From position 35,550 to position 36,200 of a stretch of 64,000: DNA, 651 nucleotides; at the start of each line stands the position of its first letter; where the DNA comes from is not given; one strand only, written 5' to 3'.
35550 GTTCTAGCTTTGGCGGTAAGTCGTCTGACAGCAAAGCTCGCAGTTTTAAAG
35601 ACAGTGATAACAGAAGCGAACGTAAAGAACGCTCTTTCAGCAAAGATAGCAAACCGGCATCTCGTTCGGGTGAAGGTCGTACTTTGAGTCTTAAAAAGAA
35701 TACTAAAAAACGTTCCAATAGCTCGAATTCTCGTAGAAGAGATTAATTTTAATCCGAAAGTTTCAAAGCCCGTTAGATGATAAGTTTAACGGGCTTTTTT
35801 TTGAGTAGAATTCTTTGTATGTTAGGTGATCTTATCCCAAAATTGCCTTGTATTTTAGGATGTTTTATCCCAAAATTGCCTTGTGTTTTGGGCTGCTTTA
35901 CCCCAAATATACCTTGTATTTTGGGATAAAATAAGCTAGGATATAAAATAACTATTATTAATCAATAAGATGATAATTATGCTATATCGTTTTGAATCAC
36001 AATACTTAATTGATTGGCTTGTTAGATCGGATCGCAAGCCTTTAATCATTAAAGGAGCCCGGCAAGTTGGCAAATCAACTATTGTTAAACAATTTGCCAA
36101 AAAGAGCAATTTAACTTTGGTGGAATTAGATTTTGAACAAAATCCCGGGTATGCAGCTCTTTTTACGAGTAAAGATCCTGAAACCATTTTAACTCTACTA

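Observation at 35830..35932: Array of three tandem inverted-repeat sites (cccaaaat-N8-attttRgg) between the deaD terminator and the first ATPase gene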

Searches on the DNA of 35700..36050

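Call 50: search_rna_families(source=window, start=35700, end=36050, threshold=evalue, max_evalue=10)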
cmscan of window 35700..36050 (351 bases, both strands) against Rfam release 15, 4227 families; matches with E-value up to 10: 14.
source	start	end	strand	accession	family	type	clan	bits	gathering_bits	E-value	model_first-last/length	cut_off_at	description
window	35705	35802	+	RF02434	SpF39_sRNA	Gene; sRNA;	-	27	60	0.19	1-109/109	no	Streptococcus sRNA SpF39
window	35756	35854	-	RF02053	STnc430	Gene; sRNA;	-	25.4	47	0.051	1-162/162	no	Enterobacterial sRNA STnc430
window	35745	35898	-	RF02154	NCRUPAR_1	Gene; lncRNA;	-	21.3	50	4.9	1-140/140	no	Non-protein coding RNA, upstream of F2R/PAR1 conserved region 1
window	35765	35798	+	RF03630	mir-2818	Gene; miRNA;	-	19.9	90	0.12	13-46/60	no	mir-2818 microRNA precursor family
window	35718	35802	+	RF00513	Trp_leader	Cis-reg; leader;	-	17.1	41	0.62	1-100/100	no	Tryptophan operon leader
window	35770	35853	+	RF01199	snR58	Gene; snRNA; snoRNA; CD-box;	CL00077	16.3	70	4.1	1-97/97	no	Small nucleolar RNA snR58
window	35868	35998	+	RF00340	SNORA36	Gene; snRNA; snoRNA; HACA-box;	CL00035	14.8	43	4.8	1-132/132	no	Small nucleolar RNA SNORA36 family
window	35764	35936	-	RF02590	Spy1186876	Gene; sRNA;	-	14.1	208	0.8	1-243/243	no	S. pyogenes small RNA 1186876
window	35818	35853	+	RF00278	SNORD50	Gene; snRNA; snoRNA; CD-box;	-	13.4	42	8.2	1-72/72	no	Small nucleolar RNA SNORD50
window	35850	35946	+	RF04130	MIR7996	Gene; miRNA;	-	13.2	119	8.5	1-190/190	no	MIR7996 microRNA precursor family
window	35734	35816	+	RF01468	rli32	Gene; sRNA;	-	12.8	100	3.2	1-147/147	no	Listeria sRNA rli32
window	35842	35952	+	RF04156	MIR2670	Gene; miRNA;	-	12.1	117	4.3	1-200/200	no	MIR2670 microRNA precursor family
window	35765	35809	-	RF01822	RsaJ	Gene; sRNA;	-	11.4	100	2.3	242-287/287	no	RNA Staph. aureus A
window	36025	36048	-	RF02288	TtnuCD11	Gene; snRNA; snoRNA; CD-box;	-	10.4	70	8.2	52-74/74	no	Tetrahymena snoRNA TtnuCD11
